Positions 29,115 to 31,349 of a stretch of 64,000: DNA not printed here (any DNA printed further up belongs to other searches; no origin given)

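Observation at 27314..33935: UbiA/DPPR-synthase-like prenyltransferase embedded among three giant polytopic membrane proteins: candidate lipid-linked-sugar envelope glycan system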

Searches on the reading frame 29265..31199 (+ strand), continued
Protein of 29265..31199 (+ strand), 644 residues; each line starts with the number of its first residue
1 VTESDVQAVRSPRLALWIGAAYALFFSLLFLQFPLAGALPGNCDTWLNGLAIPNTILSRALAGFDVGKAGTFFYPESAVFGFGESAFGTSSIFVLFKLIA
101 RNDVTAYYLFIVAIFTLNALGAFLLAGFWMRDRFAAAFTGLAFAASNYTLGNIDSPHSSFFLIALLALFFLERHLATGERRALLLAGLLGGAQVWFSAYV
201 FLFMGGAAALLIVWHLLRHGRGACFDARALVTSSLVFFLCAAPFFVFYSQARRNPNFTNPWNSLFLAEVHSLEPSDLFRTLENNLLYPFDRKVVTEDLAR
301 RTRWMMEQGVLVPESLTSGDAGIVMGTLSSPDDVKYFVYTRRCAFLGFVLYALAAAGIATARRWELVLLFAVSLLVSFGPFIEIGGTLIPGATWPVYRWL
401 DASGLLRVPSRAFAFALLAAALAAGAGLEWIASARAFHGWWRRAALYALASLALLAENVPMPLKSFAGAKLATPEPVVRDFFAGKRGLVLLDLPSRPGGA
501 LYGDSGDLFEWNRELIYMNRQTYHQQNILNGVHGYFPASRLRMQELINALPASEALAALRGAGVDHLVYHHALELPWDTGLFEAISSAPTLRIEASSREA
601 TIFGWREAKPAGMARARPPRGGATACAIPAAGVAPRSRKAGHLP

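Call 26: search_protein_families(library=ncbifam, proteins=[L003:14243-14797:+, L003:14794-16182:+, L003:12738-14120:+, L003:9195-9902:+, L003:8254-9198:+], max_evalue=0.001)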
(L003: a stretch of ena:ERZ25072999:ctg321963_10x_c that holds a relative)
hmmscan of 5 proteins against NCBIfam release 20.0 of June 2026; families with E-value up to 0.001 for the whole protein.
L003:14243-14797:+ (184 aa): 0 families

L003:14794-16182:+ (462 aa): 7 families
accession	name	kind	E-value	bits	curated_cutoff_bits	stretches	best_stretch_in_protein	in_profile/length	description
NF041227.1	BagG_FevA2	exception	5.6e-08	31.8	850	1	157-230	135-207/455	bagremycin/ferroverdin biosynthesis FAD-dependent oxygenase BagG/FevA2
TIGR01678.1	FAD_lactone_ox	subfamily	2.8e-07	29.8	396.8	1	57-273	7-219/438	sugar 1,4-lactone oxidase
TIGR00387.1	glcD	equivalog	5.7e-06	25.4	567.9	0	135-258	69-198/413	glycolate oxidase subunit GlcD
NF041226.1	BagK_FevA1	equivalog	6.5e-06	24.8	800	1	84-231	60-204/453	bagremycin/ferroverdin biosynthesis FAD-dependent oxygenase BagK/FevA1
TIGR01679.1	bact_FAD_ox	subfamily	1.1e-05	24.6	292.25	1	59-295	6-232/419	FAD-linked oxidoreductase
NF053785.1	DcplphribOxDprE1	equivalog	0.00075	18.8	500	0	161-228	110-180/449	decaprenylphosphoryl-beta-D-ribose oxidase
TIGR01676.1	GLDHase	equivalog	0.00087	18.2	458.25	0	35-263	34-256/541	L-galactonolactone dehydrogenase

L003:12738-14120:+ (460 aa): 44 families (the best 25 are shown)
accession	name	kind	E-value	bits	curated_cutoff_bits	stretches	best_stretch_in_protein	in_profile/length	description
NF053548.1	violacein_VioC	equivalog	4.2e-14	52.5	760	2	6-44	2-40/429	NADP-dependent violacein biosynthesis oxygenase VioC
NF049967.1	QhpG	equivalog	1.1e-12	47.6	240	1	8-175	1-140/423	flavin-dependent monooxygenase QhpG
NF005313.0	PRK06847.1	subfamily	3.6e-10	39.4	372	1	4-38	3-37/375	hypothetical protein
TIGR02032.1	GG-red-SF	subfamily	1.2e-09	38.3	158.8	1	8-224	3-194/297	geranylgeranyl reductase family protein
NF005243.0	PRK06753.1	equivalog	1.6e-09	37.1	365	1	7-38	2-33/374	hypothetical protein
NF004829.0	PRK06183.1-3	subfamily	5.5e-07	28.7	390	1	5-44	8-47/520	bifunctional 3-(3-hydroxy-phenyl)propionate/3-hydroxycinnamic acid hydroxylase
NF006593.0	PRK09126.1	equivalog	1e-06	27.9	420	1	5-176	4-167/393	5-demethoxyubiquinol-8 5-hydroxylase UbiM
NF004834.1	PRK06185.1-3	subfamily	2.2e-06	26.7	500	0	4-37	6-39/420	FAD-dependent oxidoreductase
NF033623.1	urate_HpxO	equivalog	2.9e-06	26.5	500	0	7-36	1-30/381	FAD-dependent urate hydroxylase HpxO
TIGR00275.1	TIGR00275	subfamily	3.5e-06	26.1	183.8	1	8-39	1-32/401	aminoacetone oxidase family FAD-binding enzyme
NF004833.1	PRK06185.1-1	subfamily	1.1e-05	24.4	488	0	6-208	3-192/403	FAD-dependent oxidoreductase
NF004780.0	PRK06126.1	subfamily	1.1e-05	24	445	0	5-40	8-43/552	hypothetical protein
NF004832.0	PRK06184.1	subfamily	1.3e-05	24.2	476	1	4-42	5-43/506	hypothetical protein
NF005062.0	PRK06475.1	equivalog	1.5e-05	24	524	0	7-37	5-35/401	FAD-binding protein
NF045637.1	carotdesatCrtDProt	equivalog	2.1e-05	23.2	580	1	8-40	1-33/485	1-hydroxycarotenoid 3,4-desaturase CrtD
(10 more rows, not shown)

L003:9195-9902:+ (235 aa): 25 families
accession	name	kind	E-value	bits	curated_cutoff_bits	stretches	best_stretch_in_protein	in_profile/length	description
TIGR04182.1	glyco_TIGR04182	equivalog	2.7e-31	109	325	1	4-231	3-216/293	S-layer glycoprotein N-glycosyltransferase AglJ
TIGR03937.1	PgaC_IcaA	equivalog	1.9e-22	79.8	422.3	1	3-110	47-152/407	poly-beta-1,6-N-acetyl-D-glucosamine synthase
NF047588.1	GlcsyltransPgfSStrep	equivalog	2.2e-20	73.1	500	1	1-170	1-166/308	glycosyltransferase PgfS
NF007482.0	PRK10073.1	equivalog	6e-19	68.2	423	1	3-115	8-117/334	glycosyltransferase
NF041875.1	EPS_EpsD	equivalog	2.5e-17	63.3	370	1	3-160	1-156/325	exopolysaccharide biosynthesis glycosyltransferase EpsD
NF007986.1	PRK10714.1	equivalog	3.1e-17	62.6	529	1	3-226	8-219/316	undecaprenyl-phosphate 4-deoxy-4-formamido-L-arabinose transferase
NF010496.0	PRK13915.1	equivalog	4.9e-15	55.4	262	1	3-110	33-145/307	glucosyl-3-phosphoglycerate synthase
TIGR03111.1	glyc2_xrt_Gpos1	hypoth_equivalog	1.3e-14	53.9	363.95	1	4-97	52-145/439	TIGR03111 family XrtG-associated glycosyltransferase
NF047683.1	TeichurnBiosyTuaG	equivalog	1.7e-14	54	400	1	3-103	8-106/252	teichuronic acid biosynthesis protein TuaG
NF041391.1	DPhHxTase_Halo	equivalog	2.2e-14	52.9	375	1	9-230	3-206/213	dolichyl-phosphate hexose transferase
TIGR04283.1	glyco_like_mftF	equivalog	9.8e-14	51.5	182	1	3-125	1-115/221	TIGR04283 family arsenosugar biosynthesis glycosyltransferase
NF058614.1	PPMAGASynPpgS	equivalog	1.4e-13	50.8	370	1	5-225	4-215/226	polyprenyl-phospho-N-acetylgalactosaminyl synthase PpgS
NF038302.1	EPS_HpsE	equivalog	1.2e-12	47.4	300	1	3-94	3-97/307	hormogonium polysaccharide biosynthesis glycosyltransferase HpsE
NF050050.1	ProtGlycPglI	equivalog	9.2e-10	38.4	500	1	3-116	4-116/306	GalNAc(5)-diNAcBac-PP-undecaprenol beta-1,3-glucosyltransferase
TIGR03965.1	mycofact_glyco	equivalog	3.6e-09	36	280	1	4-114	77-185/467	mycofactocin biosynthesis glycosyltransferase MftF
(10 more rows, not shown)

L003:8254-9198:+ (314 aa): 27 families (the best 25 are shown)
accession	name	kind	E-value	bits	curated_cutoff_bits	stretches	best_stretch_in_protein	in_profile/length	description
TIGR01181.1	dTDP_gluc_dehyt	equivalog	1.7e-43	148.9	365.1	1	4-308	2-312/321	dTDP-glucose 4,6-dehydratase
TIGR04180.1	EDH_00030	hypoth_equivalog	9.1e-35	120.2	475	1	4-294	1-296/297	NAD-dependent 4,6-dehydratase LegB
NF005998.1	PRK08125.1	equivalog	6.3e-32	110.7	777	1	3-307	317-649/649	bifunctional UDP-4-amino-4-deoxy-L-arabinose formyltransferase/UDP-glucuronic acid oxidase ArnA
NF008872.0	PRK11908.1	equivalog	2.6e-31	109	294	1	3-309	3-337/349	bifunctional UDP-4-keto-pentose/UDP-xylose synthase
TIGR01179.1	galE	equivalog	1e-28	100.1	262.3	1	4-301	2-319/332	UDP-glucose 4-epimerase GalE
NF011728.1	PRK15181.1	equivalog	1.6e-27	96.5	760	1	4-307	18-337/348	Vi polysaccharide biosynthesis UDP-N-acetylglucosaminuronic acid C-4 epimerase TviC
NF007490.0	PRK10084.1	subfamily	1.1e-25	90.5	649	1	4-307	3-334/361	dTDP-glucose 4,6-dehydratase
NF007582.0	PRK10217.1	equivalog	2.4e-24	86.1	698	1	1-260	1-272/355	dTDP-glucose 4,6-dehydratase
TIGR02197.1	heptose_epim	equivalog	4.7e-21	75.3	274.6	1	4-304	1-310/316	ADP-glyceromanno-heptose 6-epimerase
TIGR02622.1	CDP_4_6_dhtase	equivalog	1.4e-18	67.1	278.45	1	3-310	6-333/352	CDP-glucose 4,6-dehydratase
NF047922.1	GDPFucSynFcl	equivalog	3.9e-14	52.8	500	1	4-308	5-302/308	GDP-L-fucose synthase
NF007956.0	PRK10675.1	subfamily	1.7e-13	50.5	394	1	4-303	3-325/338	UDP-glucose 4-epimerase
TIGR01472.1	gmd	equivalog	3.3e-11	43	415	1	4-178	3-188/342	GDP-mannose 4,6-dehydratase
NF041015.1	UDPsulfquin_syn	equivalog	4.1e-11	42.5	575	1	181-260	230-312/384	UDP-sulfoquinovose synthase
NF043036.1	ErythonDh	equivalog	4.3e-09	36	325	1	4-172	3-176/321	D-erythronate dehydrogenase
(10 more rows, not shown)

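Call 39: find_related_loci(query=A2, collection=genome_contigs, flank=10000)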
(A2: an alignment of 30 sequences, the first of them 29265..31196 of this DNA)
Query A2 (644 aa) in genome_contigs; peptide patterns used: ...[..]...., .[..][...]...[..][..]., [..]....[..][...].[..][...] (x = any residue, [..] = any of these).
47 stretches matched a pattern; 20 encode a relative of the query (tblastn E <= 1e-3); 18 distinct loci.
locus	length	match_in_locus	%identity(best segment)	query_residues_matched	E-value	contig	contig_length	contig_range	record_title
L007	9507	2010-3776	53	17-605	0e+0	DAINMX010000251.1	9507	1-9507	MAG TPA_asm: Myxococcota bacterium isolate CTOTU11650 NODE_4135_length_9507_cov_7.805650, whole genome shotgun sequence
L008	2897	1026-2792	60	34-605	0e+0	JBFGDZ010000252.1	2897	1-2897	MAG: Candidatus Polarisedimenticolia bacterium isolate Mix_sand02.2020.12.D.6 k141_1480700_length_2897_cov_15.3088, whol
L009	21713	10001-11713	59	37-605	0e+0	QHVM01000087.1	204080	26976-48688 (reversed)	MAG: Acidobacteria bacterium isolate AA32 14_1009_16_40cm_scaffold_998_curated, whole genome shotgun sequence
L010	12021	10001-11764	53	33-615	0e+0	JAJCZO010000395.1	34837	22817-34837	MAG: Deltaproteobacteria bacterium isolate OFTM293 OFTM293_394, whole genome shotgun sequence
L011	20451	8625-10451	40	22-598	5e-102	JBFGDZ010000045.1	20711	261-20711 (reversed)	MAG: Candidatus Polarisedimenticolia bacterium isolate Mix_sand02.2020.12.D.6 k141_1117108_length_20711_cov_16.0097, who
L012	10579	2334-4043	36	34-603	4e-102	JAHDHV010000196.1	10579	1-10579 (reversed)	MAG: Bacteroidetes bacterium isolate MAG-78 RZ_17885, whole genome shotgun sequence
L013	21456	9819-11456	32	10-607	4e-85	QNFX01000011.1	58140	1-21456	MAG: Epsilonproteobacteria bacterium isolate B11_G4 B11_Guay4_scaffold_00082, whole genome shotgun sequence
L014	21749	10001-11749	28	20-609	3e-66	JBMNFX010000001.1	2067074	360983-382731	MAG: bacterium isolate SBF912LR0HQ0191 contig_11953, whole genome shotgun sequence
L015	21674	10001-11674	28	38-606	5e-65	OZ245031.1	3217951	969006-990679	MAG: Pseudomonadales bacterium isolate d3d62a4d-8f7f-4394-ab59-5430843f1424 genome assembly, chromosome: 1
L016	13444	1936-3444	30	33-573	2e-63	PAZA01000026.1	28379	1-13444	MAG: Halobacteriovoraceae bacterium isolate SP87 80323, whole genome shotgun sequence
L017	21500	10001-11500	27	36-573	2e-57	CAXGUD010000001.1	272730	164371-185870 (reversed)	MAG TPA_asm: uncultured Bacteriovoracaceae bacterium isolate ERR594347_concoct_100 genome assembly, contig: ERZ11848495.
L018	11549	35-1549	36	34-576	8e-80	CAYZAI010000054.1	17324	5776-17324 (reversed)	MAG TPA_asm: uncultured Myxococcales bacterium isolate binchicken_co129_650 genome assembly, contig: NODE_9653_length_17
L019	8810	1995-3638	27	38-592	2e-54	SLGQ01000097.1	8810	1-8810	MAG: Candidatus Sumerlaeota bacterium isolate CSSed165cm_107 CSSed16-5cm-33012, whole genome shotgun sequence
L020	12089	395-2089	25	38-609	4e-53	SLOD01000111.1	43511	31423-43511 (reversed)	MAG: Candidatus Sumerlaeota bacterium isolate CSSed165cm_432 CSSed16-5cm-939, whole genome shotgun sequence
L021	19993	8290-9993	27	38-615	5e-50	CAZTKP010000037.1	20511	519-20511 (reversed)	MAG TPA_asm: uncultured Spirochaetales bacterium isolate binchicken_co42_486 genome assembly, contig: NODE_3306_length_2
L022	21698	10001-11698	30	20-610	4e-49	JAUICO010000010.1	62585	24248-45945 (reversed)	MAG: bacterium isolate 7_bin.36 NODE_748_length_62585_cov_1.375596, whole genome shotgun sequence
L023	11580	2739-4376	30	20-606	4e-82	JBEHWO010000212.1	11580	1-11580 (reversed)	MAG: Vulcanimicrobiota bacterium isolate ER2 k141_20938_length_11580_cov_6.0000, whole genome shotgun sequence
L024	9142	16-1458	25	114-603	2e-39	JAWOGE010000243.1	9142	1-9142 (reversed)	MAG: bacterium isolate BLK6-3.bin.215 k191_2641634, whole genome shotgun sequence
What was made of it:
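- Closest known: Mycobacterial decaprenyl-phospho-arabinose pathway. Different: The lineages involved are not Actinobacteria (call 39).
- The loci come from MAGs labelled Acidobacteria/Polarisedimenticolia, Myxococcota, Bacteroidetes, Pseudomonadales, Halobacteriovoraceae/Bacteriovoracaceae, Vulcanimicrobiota and others (call 39).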

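Call 41: search_protein_families(library=ncbifam, proteins=[L012:116-1066:+, L012:1178-2095:+, L012:6469-7302:+, L013:4348-5199:-, L016:889-1806:-, L022:9069-9974:+, L023:1834-2700:+, L024:2911-3768:+, L007:3840-4784:+, L003:11862-12728:+], max_evalue=0.001)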
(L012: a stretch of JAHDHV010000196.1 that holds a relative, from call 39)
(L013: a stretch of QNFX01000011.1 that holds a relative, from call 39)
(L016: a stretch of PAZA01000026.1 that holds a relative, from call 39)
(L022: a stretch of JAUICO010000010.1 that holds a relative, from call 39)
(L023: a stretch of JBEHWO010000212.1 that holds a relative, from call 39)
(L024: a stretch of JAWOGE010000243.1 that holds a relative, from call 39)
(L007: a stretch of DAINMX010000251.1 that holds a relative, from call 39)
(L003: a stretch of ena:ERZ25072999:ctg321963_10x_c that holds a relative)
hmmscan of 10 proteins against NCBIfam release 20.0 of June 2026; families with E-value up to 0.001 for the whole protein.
L012:116-1066:+ (316 aa): 1 family
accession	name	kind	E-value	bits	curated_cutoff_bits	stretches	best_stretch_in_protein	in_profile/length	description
NF009523.0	PRK12884.1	equivalog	4.8e-07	29.3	269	1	33-282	4-247/279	prenyltransferase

L012:1178-2095:+ (305 aa): 4 families
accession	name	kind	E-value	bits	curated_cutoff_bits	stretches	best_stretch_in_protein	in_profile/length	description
NF009523.0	PRK12884.1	equivalog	5.1e-14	52.1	269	1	19-295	7-272/279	prenyltransferase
NF004749.0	PRK06080.1-1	equivalog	4.7e-05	22.7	277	1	139-257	149-268/311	1,4-dihydroxy-2-naphthoate polyprenyltransferase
NF010119.0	PRK13595.1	equivalog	0.00015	21.4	248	1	30-243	31-239/292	prenyltransferase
NF009522.0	PRK12883.1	equivalog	0.00039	20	353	1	19-226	6-207/279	geranylgeranylglycerol-phosphate geranylgeranyltransferase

L012:6469-7302:+ (277 aa): 14 families
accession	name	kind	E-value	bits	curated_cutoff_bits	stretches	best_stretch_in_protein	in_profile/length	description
NF009523.0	PRK12884.1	equivalog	7.2e-21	74.6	269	1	4-246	6-241/279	prenyltransferase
NF009525.0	PRK12887.1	equivalog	4.4e-19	68.9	226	1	29-259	48-285/310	homogentisate phytyltransferase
NF005742.0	PRK07566.1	equivalog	8.3e-18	64.5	313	1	31-268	62-304/315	chlorophyll synthase ChlG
NF009521.0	PRK12882.1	equivalog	3.3e-16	59.3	296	1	5-241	8-244/280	geranylgeranylglycerol-phosphate geranylgeranyltransferase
TIGR01476.1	chlor_syn_BchG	subfamily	5e-15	55.7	212.3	1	33-207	36-212/283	(bacterio)chlorophyll synthase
NF009522.0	PRK12883.1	equivalog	2.5e-14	53.5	353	1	16-273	17-273/279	geranylgeranylglycerol-phosphate geranylgeranyltransferase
NF009058.0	PRK12392.1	subfamily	2.7e-09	36.5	494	1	34-240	52-264/333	bacteriochlorophyll c synthase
NF045897.1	SCO3242_trans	equivalog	4.3e-08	33.1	260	1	8-89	5-86/287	SCO3242 family prenyltransferase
TIGR01473.1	cyoE_ctaB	equivalog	1.5e-07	31.4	210.3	1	5-112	3-115/281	heme o synthase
NF035940.1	prenyl_rel_EboC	equivalog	1e-06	28.4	250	1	5-119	2-122/292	UbiA-like protein EboC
TIGR02056.1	ChlG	equivalog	2.6e-06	27.2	436.45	1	35-256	55-286/306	chlorophyll synthase ChlG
NF008977.0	PRK12324.1-2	equivalog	7.1e-06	25.6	234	1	1-120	1-123/297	decaprenyl-phosphate phosphoribosyltransferase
NF003349.0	PRK04375.1-2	equivalog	0.0002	20.6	246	1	31-110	56-136/318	heme o synthase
NF006088.0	PRK08238.1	equivalog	0.00022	20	351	1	4-145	197-335/482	UbiA family prenyltransferase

L013:4348-5199:- (283 aa): 5 families
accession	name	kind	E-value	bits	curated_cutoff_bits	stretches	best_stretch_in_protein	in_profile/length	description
NF009523.0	PRK12884.1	equivalog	1.2e-11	44.3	269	1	11-255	7-251/279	prenyltransferase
NF009516.0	PRK12875.1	equivalog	1e-07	31.3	205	1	40-251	52-265/292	prenyltransferase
NF009608.0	PRK13105.1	equivalog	1.2e-07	31.2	217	1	24-227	24-236/291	prenyltransferase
NF009521.0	PRK12882.1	equivalog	5.7e-05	22.5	296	1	116-241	117-240/280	geranylgeranylglycerol-phosphate geranylgeranyltransferase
NF004749.0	PRK06080.1-1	equivalog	0.00085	18.5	277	0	100-233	123-258/311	1,4-dihydroxy-2-naphthoate polyprenyltransferase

L016:889-1806:- (305 aa): 1 family
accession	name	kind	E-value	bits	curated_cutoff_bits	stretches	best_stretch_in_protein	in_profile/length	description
NF009516.0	PRK12875.1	equivalog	6.9e-09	35.2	205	1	40-161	48-168/292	prenyltransferase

L022:9069-9974:+ (301 aa): 3 families
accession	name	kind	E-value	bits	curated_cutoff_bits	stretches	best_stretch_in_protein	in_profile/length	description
NF009608.0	PRK13105.1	equivalog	1.3e-05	24.5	217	1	92-254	87-251/291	prenyltransferase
NF009525.0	PRK12887.1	equivalog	0.00066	19.1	226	0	102-228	106-240/310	homogentisate phytyltransferase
NF009523.0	PRK12884.1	equivalog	0.00084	18.6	269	0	26-228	13-212/279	prenyltransferase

L023:1834-2700:+ (288 aa): 8 families
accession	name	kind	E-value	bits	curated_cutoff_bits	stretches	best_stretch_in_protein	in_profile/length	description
NF009523.0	PRK12884.1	equivalog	6.4e-10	38.7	269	1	3-253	3-249/279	prenyltransferase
NF009516.0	PRK12875.1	equivalog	2.6e-08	33.3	205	1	19-247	32-258/292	prenyltransferase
NF009926.0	PRK13387.1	equivalog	4.6e-06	26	316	0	146-249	178-279/317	1,4-dihydroxy-2-naphthoate polyprenyltransferase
NF004749.0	PRK06080.1-1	equivalog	6e-06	25.6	277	1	78-254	98-279/311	1,4-dihydroxy-2-naphthoate polyprenyltransferase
NF009525.0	PRK12887.1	equivalog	8.1e-05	22.1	226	1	90-273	106-298/310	homogentisate phytyltransferase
NF005742.0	PRK07566.1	equivalog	0.00046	19.4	313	1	85-281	113-308/315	chlorophyll synthase ChlG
NF010119.0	PRK13595.1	equivalog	0.00048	19.7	248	1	54-242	61-247/292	prenyltransferase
TIGR01476.1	chlor_syn_BchG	subfamily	0.00075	19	212.3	1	86-275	86-278/283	(bacterio)chlorophyll synthase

L024:2911-3768:+ (285 aa): 8 families
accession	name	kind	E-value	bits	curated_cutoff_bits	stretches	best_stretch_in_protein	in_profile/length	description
NF009523.0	PRK12884.1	equivalog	6.9e-14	51.7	269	1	10-258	8-254/279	prenyltransferase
NF004749.0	PRK06080.1-1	equivalog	2e-11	43.6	277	1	129-234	154-259/311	1,4-dihydroxy-2-naphthoate polyprenyltransferase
NF009522.0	PRK12883.1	equivalog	3.7e-08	33.2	353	1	21-234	17-229/279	geranylgeranylglycerol-phosphate geranylgeranyltransferase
NF009516.0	PRK12875.1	equivalog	6.6e-08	32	205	1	21-222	32-238/292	prenyltransferase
NF009521.0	PRK12882.1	equivalog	2.2e-05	23.8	296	1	46-279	43-278/280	geranylgeranylglycerol-phosphate geranylgeranyltransferase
TIGR00751.1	menA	equivalog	8.9e-05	22.1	102.15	1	121-227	126-232/284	1,4-dihydroxy-2-naphthoate octaprenyltransferase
NF009926.0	PRK13387.1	equivalog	0.00017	20.8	316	1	168-242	198-267/317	1,4-dihydroxy-2-naphthoate polyprenyltransferase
NF004751.0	PRK06080.1-3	equivalog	0.00027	20.6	264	0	127-229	142-247/296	1,4-dihydroxy-2-naphthoate polyprenyltransferase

L007:3840-4784:+ (314 aa): 10 families
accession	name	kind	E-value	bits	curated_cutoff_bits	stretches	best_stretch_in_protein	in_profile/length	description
NF009608.0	PRK13105.1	equivalog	7.2e-13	48.3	217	1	65-245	55-242/291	prenyltransferase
NF009516.0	PRK12875.1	equivalog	9.6e-13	47.9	205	1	28-235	30-239/292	prenyltransferase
NF010119.0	PRK13595.1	equivalog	6.3e-11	42.3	248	1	53-245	48-244/292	prenyltransferase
TIGR01475.1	ubiA_other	subfamily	9.7e-09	35.1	180.8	1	39-249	31-235/282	UbiA-like polyprenyltransferase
TIGR01476.1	chlor_syn_BchG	subfamily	5e-08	32.7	212.3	1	70-264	56-250/283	(bacterio)chlorophyll synthase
NF009526.0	PRK12888.1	equivalog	2e-06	27.5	364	1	51-236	51-237/301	4-hydroxybenzoate octaprenyltransferase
NF005742.0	PRK07566.1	equivalog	5e-06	25.8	313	1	72-232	86-251/315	chlorophyll synthase ChlG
NF041584.1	MqnP_SCO4491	exception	2.7e-05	24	420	1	53-237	41-226/285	menaquinone biosynthesis prenyltransferase MqnP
NF009609.0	PRK13106.1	equivalog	5.5e-05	22.7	349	1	47-254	44-258/301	prenyltransferase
NF041586.1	MqnP_DT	exception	0.00052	19.8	430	0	46-240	28-220/277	menaquinone biosynthesis prenyltransferase MqnP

L003:11862-12728:+ (288 aa): 6 families
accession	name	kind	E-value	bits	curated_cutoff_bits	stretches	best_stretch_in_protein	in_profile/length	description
NF009523.0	PRK12884.1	equivalog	2.1e-10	40.2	269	1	21-282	16-273/279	prenyltransferase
NF009522.0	PRK12883.1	equivalog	1.6e-06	27.8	353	1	28-224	23-213/279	geranylgeranylglycerol-phosphate geranylgeranyltransferase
NF005742.0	PRK07566.1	equivalog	4.9e-06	25.9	313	1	86-276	108-304/315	chlorophyll synthase ChlG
TIGR01476.1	chlor_syn_BchG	subfamily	0.00014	21.5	212.3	1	85-269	79-266/283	(bacterio)chlorophyll synthase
TIGR01475.1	ubiA_other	subfamily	0.00015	21.3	180.8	1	25-282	19-278/282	UbiA-like polyprenyltransferase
NF009526.0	PRK12888.1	equivalog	0.00037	20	364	1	86-241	96-248/301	4-hydroxybenzoate octaprenyltransferase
